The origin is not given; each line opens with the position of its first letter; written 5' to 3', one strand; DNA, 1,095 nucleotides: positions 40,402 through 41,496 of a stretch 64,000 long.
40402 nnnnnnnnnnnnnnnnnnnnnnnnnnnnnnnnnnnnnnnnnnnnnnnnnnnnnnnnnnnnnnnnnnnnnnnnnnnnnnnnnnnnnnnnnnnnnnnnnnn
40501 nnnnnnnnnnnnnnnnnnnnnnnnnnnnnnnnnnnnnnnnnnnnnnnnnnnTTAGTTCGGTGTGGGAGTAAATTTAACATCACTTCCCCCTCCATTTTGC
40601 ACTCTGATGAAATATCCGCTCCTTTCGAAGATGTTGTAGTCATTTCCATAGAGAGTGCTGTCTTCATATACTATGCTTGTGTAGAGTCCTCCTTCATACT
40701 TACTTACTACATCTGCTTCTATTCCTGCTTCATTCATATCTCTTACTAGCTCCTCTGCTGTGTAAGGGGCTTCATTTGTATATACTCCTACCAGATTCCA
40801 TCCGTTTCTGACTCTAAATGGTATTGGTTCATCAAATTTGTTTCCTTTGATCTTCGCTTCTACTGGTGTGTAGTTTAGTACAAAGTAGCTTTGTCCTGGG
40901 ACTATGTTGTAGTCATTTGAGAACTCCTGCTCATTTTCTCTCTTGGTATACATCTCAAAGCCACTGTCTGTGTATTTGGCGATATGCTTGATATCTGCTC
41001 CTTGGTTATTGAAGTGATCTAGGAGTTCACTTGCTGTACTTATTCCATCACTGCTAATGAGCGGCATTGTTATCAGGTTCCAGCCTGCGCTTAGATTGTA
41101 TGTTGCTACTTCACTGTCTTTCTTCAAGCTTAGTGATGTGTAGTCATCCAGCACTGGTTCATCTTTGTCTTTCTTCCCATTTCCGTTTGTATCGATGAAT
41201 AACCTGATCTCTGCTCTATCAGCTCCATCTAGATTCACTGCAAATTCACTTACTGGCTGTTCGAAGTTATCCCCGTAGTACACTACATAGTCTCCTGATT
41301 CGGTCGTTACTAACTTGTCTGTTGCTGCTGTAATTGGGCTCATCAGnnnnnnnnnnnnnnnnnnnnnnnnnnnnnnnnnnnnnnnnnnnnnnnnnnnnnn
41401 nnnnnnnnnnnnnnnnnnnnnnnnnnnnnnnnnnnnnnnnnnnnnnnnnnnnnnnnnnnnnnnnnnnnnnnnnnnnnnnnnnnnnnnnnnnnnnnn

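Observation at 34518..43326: Two paralogous giant Cys-rich surface proteins bracket sufCB(D), with near-identical 3' ends in direct orientation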

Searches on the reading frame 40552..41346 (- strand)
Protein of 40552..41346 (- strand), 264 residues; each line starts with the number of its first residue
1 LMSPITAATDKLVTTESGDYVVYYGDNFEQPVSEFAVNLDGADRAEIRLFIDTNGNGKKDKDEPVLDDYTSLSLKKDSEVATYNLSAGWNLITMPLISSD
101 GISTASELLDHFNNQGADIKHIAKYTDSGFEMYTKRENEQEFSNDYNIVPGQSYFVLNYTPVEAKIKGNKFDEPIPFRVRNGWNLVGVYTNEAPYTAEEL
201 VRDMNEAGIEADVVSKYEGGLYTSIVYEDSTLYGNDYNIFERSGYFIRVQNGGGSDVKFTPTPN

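Call 35: find_homologous_proteins(query=A4, max_evalue=0.01)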
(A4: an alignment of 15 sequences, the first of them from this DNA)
Query A4 (15 sequences) (250 aa, profile of the alignment): 32 proteins with E <= 0.01 among 2451 candidates.
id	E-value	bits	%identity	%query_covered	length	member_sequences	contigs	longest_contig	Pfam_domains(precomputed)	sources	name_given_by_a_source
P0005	5.3e-76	273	68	76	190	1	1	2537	-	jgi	jgi:hypothetical protein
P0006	1.6e-71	259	28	67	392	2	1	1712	PF13715.13,PF13620.13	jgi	jgi:hypothetical protein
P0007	1.8e-71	259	31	66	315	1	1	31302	PF13715.13,PF13620.13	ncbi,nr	ncbi:MAG: carboxypeptidase-like regulatory domain-containing protein, partial [Candidatus Dojkabacte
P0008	1.7e-69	252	41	86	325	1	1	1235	-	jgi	jgi:hypothetical protein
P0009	4.2e-69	251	44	92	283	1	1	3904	-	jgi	jgi:hypothetical protein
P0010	3.7e-68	248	36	88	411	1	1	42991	-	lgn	-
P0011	6.3e-61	224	38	86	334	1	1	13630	-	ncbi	-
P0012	1.0e-14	73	30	55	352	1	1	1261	-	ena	-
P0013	7.8e-14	70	28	46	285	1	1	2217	-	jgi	jgi:hypothetical protein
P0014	4.9e-13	67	29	68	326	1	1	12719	-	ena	-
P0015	2.1e-11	62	28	55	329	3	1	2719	-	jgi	jgi:hypothetical protein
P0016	2.9e-11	61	28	66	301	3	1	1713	-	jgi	jgi:hypothetical protein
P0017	1.3e-9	56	29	49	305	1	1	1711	-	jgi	jgi:hypothetical protein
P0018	3.2e-8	51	25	69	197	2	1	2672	-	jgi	jgi:hypothetical protein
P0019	1.5e-7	49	25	69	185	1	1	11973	-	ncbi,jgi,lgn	-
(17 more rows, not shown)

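Call 43: search_protein_representatives(alignment_id=A3)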
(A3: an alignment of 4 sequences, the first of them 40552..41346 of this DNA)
Query: 4 sequences, 266 profile positions. Proteins with E-value up to 0.001 (for the whole library): 1209; up to 1e-10: 773; up to 1e-30: 260. The best 150 are listed.
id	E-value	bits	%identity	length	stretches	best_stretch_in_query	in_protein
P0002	2.9e-153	525.2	-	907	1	3-266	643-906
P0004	3.0e-152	521.9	-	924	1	2-266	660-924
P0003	3.2e-147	505.4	-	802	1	2-265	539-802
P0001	3.5e-127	439.7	-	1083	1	3-266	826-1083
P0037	6.9e-115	399.4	-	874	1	8-265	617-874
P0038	3.3e-114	397.1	-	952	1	8-266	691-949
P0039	1.1e-111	388.8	-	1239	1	6-265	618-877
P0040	1.0e-109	382.4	-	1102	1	11-265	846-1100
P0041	1.0e-107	375.9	-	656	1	5-266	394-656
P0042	1.4e-106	372.1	-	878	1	7-266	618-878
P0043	1.0e-97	343.1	-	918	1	8-263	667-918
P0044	8.3e-91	320.4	-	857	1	8-258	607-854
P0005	2.2e-90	319.0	-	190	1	76-265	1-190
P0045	9.0e-84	297.4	-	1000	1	6-263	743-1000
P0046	7.5e-80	284.5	-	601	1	6-263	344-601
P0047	3.6e-79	282.3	-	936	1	5-263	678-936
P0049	3.0e-75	269.4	-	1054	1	9-260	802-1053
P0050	4.9e-75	268.7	-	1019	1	8-258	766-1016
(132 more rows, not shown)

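Call 50: predict_structure(alignment_id=A5)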
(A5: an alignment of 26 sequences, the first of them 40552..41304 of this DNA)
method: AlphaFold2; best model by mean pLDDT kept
length: 250 residues; sequences in the alignment: 26
mean_pLDDT: 89.9   pTM: 0.78
mean pLDDT of the five models: 89.9, 89.2, 88.7, 88.4, 88.3
residues with pLDDT >= 90: 160; 70-90: 86; 50-70: 4; < 50: 0
segments of 3 or more residues with pLDDT < 50: none
pLDDT, mean of each block of 10 residues (from residue 1): 78 75 74 82 83 78 90 96 92 96 96 92 79 93 96 91 95 92 97 98 94 96 95 97 92
secondary structure, 60 per line:
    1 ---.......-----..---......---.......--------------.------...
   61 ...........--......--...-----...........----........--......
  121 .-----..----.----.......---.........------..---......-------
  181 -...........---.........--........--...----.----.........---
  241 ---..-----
elements in order: E4-10 E21-26 E30-36 E58-71 E74-79 E82-84 H91-100 E105-112 E115-121 E138-144 E148-156 E168-173 H183-192 E196-204 E207-214 E217-219 E229-237

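Call 53: find_encoding_contigs(protein=P0038, flank=10000, max_places=3)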
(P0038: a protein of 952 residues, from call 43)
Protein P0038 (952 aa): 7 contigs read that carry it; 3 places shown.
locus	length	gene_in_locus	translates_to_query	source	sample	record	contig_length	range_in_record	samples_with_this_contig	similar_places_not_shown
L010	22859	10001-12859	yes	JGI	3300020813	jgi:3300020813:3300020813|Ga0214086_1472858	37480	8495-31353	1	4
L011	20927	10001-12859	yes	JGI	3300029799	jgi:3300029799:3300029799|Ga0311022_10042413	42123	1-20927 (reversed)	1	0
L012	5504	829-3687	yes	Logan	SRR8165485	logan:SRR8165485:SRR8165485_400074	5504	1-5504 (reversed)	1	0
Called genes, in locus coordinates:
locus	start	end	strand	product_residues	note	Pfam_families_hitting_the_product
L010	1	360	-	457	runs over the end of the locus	PF01225:Mur_ligase, PF02875:Mur_ligase_C (faint), PF08245:Mur_ligase_M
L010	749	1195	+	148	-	PF22811:Zn_ribbon_NrdR, PF03477:ATP-cone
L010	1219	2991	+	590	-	PF00317:Ribonuc_red_lgN, PF02867:Ribonuc_red_lgC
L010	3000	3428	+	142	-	PF00293:NUDIX, PF14815:NUDIX_4 (weak)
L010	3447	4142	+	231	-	PF01612:DNA_pol_A_exo1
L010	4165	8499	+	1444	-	PF00317:Ribonuc_red_lgN, PF02867:Ribonuc_red_lgC, PF00317:Ribonuc_red_lgN, PF02867:Ribonuc_red_lgC, PF12637:TSCPD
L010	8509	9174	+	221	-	PF11967:RecO_N, PF02565:RecO_C (faint)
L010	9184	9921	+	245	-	PF13189:Cytidylate_kin2 (weak)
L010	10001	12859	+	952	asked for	PF16656:Pur_ac_phosph_N (weak)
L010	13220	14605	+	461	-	PF00587:tRNA-synt_2b, PF03129:HGTP_anticodon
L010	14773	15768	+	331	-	PF01368:DHH, PF02272:DHHA1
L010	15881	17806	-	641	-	PF00012:HSP70, PF06723:MreB_Mbl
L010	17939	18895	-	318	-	PF06185:YecM, PF01025:GrpE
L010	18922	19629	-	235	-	PF01628:HrcA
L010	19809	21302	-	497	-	PF13687:DUF4153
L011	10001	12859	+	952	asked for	PF16656:Pur_ac_phosph_N (weak)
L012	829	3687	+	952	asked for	PF16656:Pur_ac_phosph_N (weak)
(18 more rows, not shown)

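Call 57: search_solved_structures(query=A5, max_evalue=1)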
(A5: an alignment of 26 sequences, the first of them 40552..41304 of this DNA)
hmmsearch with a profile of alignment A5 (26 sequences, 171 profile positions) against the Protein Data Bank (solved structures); distinct sequences matched with E-value up to 1: 11.
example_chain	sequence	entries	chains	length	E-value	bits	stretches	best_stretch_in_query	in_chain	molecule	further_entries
7kcz_C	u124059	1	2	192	0.057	16.5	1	52-162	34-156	Low affinity immunoglobulin gamma Fc region receptor III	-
6mj3_C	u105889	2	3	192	0.063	16.4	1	52-162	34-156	Low affinity immunoglobulin gamma Fc region receptor III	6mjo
5ml9_A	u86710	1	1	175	0.071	16.2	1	52-162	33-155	Low affinity immunoglobulin gamma Fc region receptor III-A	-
9x35_A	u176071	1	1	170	0.072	16.2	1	52-162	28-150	Fc gama recepror IIIa 158F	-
5mn2_A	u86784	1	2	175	0.078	16.1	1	52-162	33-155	Low affinity immunoglobulin gamma Fc region receptor III-A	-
5vu0_C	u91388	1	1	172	0.099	15.7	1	52-162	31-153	Low affinity immunoglobulin gamma Fc region receptor III-A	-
3ay4_C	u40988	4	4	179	0.11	15.6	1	52-162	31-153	Low affinity immunoglobulin gamma Fc region receptor III-A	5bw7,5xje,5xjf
9pru_W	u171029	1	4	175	0.11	15.5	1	52-162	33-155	Low affinity immunoglobulin gamma Fc region receptor III-A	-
7uru_C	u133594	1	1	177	0.12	15.5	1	52-162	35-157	Low affinity immunoglobulin gamma Fc region receptor III-A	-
3wn5_C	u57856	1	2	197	0.12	15.4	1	52-162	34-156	Low affinity immunoglobulin gamma Fc region receptor III-A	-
4dn7_A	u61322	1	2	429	0.23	14.5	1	120-166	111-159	ABC transporter, ATP-binding protein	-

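Call 76: list_cluster_members(proteins=[P0038, P0037, P0043, P0044, P0040, P0042, P0045, P0047, P0049, P0050])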
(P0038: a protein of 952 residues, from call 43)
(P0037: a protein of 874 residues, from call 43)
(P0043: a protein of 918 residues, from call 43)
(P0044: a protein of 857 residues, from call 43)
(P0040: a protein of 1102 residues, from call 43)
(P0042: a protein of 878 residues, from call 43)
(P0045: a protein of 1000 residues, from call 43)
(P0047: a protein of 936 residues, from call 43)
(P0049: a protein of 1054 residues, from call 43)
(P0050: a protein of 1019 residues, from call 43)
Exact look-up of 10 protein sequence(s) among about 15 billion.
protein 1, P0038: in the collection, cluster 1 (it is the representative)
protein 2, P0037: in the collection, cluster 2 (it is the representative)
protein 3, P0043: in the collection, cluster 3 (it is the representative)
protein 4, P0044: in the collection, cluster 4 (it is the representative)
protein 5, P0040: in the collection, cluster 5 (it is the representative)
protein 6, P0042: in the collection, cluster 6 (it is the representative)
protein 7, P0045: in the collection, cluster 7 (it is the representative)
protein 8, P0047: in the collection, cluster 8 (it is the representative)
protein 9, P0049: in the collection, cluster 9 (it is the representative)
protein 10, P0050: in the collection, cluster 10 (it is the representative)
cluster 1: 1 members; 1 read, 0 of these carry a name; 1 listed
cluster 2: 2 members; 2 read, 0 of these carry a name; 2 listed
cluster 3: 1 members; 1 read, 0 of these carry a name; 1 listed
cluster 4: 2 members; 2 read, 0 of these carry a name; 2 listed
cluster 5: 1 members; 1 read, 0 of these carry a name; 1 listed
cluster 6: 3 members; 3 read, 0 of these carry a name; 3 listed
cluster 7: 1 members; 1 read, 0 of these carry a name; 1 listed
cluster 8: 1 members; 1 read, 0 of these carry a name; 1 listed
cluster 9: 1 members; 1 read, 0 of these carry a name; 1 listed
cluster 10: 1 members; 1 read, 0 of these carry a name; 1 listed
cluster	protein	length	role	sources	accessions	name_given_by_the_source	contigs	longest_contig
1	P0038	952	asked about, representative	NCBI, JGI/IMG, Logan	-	-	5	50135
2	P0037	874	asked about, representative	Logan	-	-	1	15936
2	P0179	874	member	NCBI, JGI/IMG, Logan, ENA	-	-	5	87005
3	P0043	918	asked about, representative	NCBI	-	-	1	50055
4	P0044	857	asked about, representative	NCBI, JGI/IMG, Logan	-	-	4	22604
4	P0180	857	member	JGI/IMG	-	-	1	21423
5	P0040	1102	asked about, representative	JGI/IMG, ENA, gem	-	-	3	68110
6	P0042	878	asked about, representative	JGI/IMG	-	-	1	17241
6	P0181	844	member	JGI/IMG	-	-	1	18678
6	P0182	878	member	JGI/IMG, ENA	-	-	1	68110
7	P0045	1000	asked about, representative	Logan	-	-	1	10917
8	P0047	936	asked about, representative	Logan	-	-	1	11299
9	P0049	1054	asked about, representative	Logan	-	-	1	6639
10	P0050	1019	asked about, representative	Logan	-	-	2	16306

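Call 85: fold_search(model_id=the predicted structure, library=viral)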
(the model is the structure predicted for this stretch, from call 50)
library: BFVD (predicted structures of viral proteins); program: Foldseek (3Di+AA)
matches with E <= 10: 590; with E <= 0.001: 0
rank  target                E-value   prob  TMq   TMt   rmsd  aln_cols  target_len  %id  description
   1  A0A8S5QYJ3            2.4e-02  0.08  0.12  0.06  24.5       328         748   10  Tail protein [Siphoviridae sp. ctJhT5]
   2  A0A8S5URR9            5.3e-02  0.06  0.11  0.07  20.4       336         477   10  Minor tail protein [Siphoviridae sp. ctksc2]
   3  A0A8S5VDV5            6.4e-02  0.07  0.11  0.11  19.2       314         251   10  Uncharacterized protein [Siphoviridae sp. ctClL93]
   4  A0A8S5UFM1            8.3e-02  0.25  0.19  0.09  28.0       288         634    6  Putative polysaccharide deacetylase [Myoviridae sp. ctcyQ27]
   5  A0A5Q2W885            9.7e-02  0.07  0.10  0.09  16.7       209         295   14  (no name in the UniProt tables at hand)
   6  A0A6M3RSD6            1.2e-01  0.09  0.14  0.12  21.7       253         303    9  Uncharacterized protein [Schistocephalus solidus rhabdovirus]
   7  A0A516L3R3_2          1.2e-01  0.07  0.13  0.06  19.6       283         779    7  (no name in the UniProt tables at hand)
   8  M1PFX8                1.2e-01  0.06  0.12  0.07  23.9       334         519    6  Potassium channel tetramerisation-type BTB domain-containing protein [Moumouvirus goulette]
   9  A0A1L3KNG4            1.3e-01  0.14  0.17  0.06  18.8       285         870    9  (no name in the UniProt tables at hand)
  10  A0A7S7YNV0            1.4e-01  0.04  0.10  0.04  26.8       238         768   10  Polyprotein (Fragment) [Toscana virus]
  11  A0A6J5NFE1            1.6e-01  0.05  0.12  0.04  23.5       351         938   10  GLEYA adhesin domain containing protein [uncultured Caudovirales phage]
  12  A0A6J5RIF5            1.7e-01  0.06  0.11  0.12  15.0       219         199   10  Uncharacterized protein [uncultured Caudovirales phage]
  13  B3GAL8                1.7e-01  0.05  0.12  0.05  20.2       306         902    7  AMDV3_2 [uncultured virus]
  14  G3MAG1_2              1.8e-01  0.04  0.10  0.04  21.9       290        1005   10  Gp420 [Bacillus phage G]
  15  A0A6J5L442            2.0e-01  0.06  0.13  0.14  14.9       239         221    9  Uncharacterized protein [uncultured Caudovirales phage]
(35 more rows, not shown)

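Call 88: search_protein_families(library=pfam, alignment_id=A5, max_evalue=0.1)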
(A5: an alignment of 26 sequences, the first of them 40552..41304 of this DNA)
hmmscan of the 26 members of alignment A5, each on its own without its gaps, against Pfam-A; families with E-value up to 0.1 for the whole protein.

A. member 1, window:40552-41304:- (250 aa): 0 families

B. families by the number of members that match (of 26 scanned): 16 families
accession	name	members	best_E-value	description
PF13620.12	CarboxypepD_reg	1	1e-07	Carboxypeptidase regulatory-like domain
PF13715.12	CarbopepD_reg_2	1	1.8e-05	CarboxypepD_reg-like domain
PF17210.9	SdrD_B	1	0.00057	SdrD B-like domain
PF08308.17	PEGA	1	0.0023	PEGA domain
PF17160.9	DUF5124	1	0.0043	Domain of unknown function (DUF5124)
PF25641.1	Head_fiber_dimeric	1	0.0066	Head fiber dimeric protein-like domain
PF01344.31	Kelch_1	1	0.021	Kelch motif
PF16800.11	Endopep_inhib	1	0.032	IseA DL-endopeptidase inhibitor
PF17660.6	BTRD1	1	0.034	Polyglycine hydrolase-like, structural repeat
PF14106.11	DUF4279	1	0.044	Domain of unknown function (DUF4279)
PF17515.7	CPV_Polyhedrin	1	0.057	Cypovirus polyhedrin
PF05303.17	GSKIP_dom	1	0.07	GSKIP domain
PF19297.4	QcrA_N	1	0.08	QcrA subunit N-terminal region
PF13418.12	Kelch_4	1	0.085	Galactose oxidase, central domain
PF23759.1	GBD_T9SS_assoc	1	0.086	Galactose binding domain-like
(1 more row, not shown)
